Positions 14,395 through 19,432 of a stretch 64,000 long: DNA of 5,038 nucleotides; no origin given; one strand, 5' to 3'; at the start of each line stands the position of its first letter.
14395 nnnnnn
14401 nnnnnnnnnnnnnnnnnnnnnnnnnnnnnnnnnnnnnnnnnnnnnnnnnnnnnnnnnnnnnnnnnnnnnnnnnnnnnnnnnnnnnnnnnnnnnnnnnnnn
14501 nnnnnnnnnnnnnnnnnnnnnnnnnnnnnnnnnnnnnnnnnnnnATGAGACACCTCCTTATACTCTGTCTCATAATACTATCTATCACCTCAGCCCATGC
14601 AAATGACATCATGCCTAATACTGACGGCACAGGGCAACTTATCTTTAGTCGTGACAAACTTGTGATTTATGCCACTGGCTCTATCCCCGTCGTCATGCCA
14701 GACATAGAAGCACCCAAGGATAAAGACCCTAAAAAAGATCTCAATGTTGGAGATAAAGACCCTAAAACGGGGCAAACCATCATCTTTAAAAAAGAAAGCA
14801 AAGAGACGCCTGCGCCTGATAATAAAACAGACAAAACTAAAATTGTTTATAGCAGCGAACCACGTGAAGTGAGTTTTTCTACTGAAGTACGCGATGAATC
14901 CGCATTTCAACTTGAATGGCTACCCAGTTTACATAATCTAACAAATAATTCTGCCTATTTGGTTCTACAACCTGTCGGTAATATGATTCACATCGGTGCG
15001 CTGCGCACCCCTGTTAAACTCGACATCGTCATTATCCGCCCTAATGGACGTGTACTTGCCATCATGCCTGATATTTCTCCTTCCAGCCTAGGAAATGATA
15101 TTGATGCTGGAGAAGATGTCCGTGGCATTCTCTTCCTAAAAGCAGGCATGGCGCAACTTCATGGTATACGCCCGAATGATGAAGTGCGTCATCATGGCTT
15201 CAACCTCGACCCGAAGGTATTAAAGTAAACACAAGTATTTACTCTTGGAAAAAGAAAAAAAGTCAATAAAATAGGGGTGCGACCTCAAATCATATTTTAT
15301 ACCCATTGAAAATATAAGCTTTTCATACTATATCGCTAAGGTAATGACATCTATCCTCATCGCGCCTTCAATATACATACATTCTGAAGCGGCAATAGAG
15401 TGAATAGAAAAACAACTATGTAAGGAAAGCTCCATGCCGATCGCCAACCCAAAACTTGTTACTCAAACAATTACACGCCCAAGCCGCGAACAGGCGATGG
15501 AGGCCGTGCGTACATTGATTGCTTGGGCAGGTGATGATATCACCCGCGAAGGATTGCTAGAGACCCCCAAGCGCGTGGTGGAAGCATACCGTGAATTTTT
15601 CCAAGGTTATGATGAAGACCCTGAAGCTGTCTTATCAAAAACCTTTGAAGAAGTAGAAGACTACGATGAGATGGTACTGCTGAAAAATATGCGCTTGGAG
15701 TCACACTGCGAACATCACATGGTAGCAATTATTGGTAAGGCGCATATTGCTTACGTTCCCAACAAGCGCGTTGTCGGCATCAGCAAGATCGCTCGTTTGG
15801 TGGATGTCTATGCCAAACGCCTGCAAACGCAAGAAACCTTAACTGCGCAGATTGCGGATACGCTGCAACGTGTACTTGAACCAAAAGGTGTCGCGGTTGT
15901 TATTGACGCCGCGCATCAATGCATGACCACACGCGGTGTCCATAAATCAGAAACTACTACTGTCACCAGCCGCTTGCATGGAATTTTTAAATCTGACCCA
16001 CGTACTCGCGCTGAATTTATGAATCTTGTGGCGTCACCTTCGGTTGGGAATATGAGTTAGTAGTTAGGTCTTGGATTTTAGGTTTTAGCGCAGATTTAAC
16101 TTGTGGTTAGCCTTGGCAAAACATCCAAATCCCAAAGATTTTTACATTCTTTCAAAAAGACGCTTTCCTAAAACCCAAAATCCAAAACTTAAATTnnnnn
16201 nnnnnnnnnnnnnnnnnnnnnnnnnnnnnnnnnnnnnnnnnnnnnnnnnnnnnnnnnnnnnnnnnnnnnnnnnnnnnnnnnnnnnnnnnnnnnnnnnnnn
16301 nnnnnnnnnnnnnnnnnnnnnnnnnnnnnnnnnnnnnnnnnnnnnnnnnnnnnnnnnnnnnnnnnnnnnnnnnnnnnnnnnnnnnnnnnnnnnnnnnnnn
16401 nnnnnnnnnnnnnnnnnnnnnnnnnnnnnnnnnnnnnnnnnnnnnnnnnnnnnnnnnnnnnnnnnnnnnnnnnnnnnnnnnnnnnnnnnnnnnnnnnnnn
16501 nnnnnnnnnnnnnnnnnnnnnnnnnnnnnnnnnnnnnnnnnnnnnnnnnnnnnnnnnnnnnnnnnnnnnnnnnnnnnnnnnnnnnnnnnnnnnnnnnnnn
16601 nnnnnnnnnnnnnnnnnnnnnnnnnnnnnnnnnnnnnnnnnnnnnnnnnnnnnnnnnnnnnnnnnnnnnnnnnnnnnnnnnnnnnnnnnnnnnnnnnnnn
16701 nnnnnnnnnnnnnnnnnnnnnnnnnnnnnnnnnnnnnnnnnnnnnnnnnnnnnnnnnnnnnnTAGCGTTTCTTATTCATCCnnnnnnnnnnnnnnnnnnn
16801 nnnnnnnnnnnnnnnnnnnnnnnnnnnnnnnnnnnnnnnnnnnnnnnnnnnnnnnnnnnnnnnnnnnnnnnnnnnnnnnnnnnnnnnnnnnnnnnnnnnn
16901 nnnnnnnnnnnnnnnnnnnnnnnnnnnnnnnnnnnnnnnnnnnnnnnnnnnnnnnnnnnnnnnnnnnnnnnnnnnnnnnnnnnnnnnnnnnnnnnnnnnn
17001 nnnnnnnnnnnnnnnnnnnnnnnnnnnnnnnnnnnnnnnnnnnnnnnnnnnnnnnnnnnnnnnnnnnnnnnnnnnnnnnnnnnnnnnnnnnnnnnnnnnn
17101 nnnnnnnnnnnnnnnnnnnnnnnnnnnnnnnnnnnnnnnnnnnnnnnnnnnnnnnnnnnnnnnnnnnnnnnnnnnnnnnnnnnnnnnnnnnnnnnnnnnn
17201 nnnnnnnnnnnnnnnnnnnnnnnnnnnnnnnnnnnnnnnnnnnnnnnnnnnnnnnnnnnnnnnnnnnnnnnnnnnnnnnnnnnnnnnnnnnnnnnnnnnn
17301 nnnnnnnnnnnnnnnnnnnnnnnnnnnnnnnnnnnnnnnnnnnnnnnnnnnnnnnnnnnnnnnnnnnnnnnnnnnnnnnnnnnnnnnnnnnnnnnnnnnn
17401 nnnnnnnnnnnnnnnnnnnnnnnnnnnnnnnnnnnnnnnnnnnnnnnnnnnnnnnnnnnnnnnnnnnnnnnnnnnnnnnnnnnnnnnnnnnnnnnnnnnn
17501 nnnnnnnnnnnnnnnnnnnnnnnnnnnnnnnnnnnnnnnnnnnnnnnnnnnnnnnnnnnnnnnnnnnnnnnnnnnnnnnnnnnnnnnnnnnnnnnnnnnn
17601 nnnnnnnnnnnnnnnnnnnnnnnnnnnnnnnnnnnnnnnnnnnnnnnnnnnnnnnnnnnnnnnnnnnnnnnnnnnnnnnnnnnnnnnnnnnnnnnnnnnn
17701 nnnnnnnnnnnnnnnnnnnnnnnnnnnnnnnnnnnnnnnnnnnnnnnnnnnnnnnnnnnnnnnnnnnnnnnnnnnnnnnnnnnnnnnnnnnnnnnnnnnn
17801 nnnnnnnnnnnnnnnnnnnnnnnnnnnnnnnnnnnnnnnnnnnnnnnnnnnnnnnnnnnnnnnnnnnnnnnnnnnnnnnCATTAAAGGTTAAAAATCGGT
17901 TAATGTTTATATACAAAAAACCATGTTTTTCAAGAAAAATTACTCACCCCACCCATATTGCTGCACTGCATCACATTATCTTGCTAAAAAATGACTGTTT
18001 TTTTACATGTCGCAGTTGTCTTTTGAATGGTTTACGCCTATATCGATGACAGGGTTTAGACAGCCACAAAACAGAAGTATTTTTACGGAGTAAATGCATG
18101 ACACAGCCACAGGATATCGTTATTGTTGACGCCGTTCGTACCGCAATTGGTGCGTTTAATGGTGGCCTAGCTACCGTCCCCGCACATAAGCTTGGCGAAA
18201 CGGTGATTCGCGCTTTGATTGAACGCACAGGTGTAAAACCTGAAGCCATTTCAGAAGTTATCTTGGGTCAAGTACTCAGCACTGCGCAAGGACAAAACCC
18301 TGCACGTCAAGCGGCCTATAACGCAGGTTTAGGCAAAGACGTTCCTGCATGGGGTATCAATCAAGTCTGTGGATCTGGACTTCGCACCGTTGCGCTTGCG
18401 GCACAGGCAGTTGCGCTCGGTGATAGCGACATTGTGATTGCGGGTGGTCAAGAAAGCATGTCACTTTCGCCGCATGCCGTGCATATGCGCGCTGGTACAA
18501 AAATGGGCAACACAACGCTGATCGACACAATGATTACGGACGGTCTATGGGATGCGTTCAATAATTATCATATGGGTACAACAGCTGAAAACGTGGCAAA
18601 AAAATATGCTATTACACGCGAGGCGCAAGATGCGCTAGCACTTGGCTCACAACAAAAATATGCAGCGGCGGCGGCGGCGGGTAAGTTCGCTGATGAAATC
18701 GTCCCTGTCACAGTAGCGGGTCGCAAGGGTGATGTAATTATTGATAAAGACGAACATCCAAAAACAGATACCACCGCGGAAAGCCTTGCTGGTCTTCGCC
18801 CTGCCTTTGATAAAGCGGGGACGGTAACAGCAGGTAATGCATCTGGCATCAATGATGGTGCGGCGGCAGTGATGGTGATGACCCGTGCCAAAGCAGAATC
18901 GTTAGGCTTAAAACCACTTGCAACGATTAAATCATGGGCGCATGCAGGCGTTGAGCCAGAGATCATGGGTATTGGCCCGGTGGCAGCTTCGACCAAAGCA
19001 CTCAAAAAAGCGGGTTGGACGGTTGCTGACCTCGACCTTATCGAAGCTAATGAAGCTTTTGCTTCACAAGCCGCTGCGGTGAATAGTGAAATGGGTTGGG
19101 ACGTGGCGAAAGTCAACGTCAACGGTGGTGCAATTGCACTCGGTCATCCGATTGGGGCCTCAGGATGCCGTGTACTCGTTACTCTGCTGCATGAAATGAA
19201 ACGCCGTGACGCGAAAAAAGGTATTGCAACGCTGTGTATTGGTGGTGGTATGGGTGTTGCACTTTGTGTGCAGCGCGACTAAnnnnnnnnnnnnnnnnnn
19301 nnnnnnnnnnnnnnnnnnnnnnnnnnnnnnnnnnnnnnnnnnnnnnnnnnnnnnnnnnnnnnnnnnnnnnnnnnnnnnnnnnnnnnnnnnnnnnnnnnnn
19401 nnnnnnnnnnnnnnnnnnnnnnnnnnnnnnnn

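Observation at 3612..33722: A Pho-box-type promoter marks a dispersed regulon made only of orphan genes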

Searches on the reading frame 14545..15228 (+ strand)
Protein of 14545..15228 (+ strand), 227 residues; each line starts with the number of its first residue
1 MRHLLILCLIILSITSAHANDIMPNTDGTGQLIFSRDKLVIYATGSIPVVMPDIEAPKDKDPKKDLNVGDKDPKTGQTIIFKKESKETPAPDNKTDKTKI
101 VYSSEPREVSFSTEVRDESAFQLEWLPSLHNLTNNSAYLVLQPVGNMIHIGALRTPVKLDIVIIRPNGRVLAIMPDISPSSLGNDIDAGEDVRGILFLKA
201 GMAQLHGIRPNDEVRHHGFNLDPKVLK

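Call 12: search_protein_families(library=pfam, proteins=[window:14545-15228:+], max_evalue=0.001)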
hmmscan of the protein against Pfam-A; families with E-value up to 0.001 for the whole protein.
window:14545-15228:+ (227 aa): 1 family
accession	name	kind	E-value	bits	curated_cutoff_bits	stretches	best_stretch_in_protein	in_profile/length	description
PF02643.20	DUF192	-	2.5e-06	27.9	27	1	113-216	3-96/96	Uncharacterized ACR, COG1430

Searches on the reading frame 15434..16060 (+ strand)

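Call 12: search_protein_families(library=pfam, proteins=[window:15434-16060:+], max_evalue=0.001)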
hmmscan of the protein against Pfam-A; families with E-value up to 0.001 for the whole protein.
window:15434-16060:+ (208 aa): 2 families
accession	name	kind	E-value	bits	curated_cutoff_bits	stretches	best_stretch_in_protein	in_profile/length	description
PF01227.27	GTP_cyclohydroI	-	1.7e-75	252.8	27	1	23-199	3-178/179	GTP cyclohydrolase I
PF14489.11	QueF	-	1.8e-05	25.3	27.3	1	102-156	5-59/81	QueF-like protein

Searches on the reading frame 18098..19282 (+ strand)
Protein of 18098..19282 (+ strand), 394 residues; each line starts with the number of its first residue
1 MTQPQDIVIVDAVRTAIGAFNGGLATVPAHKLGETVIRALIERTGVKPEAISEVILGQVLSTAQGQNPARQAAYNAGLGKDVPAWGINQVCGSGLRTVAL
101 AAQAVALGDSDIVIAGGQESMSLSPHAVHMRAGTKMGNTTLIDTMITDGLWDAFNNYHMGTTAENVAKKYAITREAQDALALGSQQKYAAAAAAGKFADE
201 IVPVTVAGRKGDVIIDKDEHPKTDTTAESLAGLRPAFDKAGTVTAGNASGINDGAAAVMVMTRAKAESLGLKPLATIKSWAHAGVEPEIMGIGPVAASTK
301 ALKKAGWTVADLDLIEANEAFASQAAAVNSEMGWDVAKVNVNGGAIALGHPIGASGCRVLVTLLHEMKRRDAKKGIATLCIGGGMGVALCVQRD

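Call 13: search_protein_families(library=pfam, proteins=[window:18098-19282:+], max_evalue=0.001)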
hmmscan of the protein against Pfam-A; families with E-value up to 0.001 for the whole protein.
window:18098-19282:+ (394 aa): 2 families
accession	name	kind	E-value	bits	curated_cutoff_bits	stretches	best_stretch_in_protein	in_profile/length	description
PF00108.29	Thiolase_N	-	2.4e-104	348.7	26.4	1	7-263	1-259/260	Thiolase, N-terminal domain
PF02803.24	Thiolase_C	-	6.2e-54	181.3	27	1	271-393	1-123/123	Thiolase, C-terminal domain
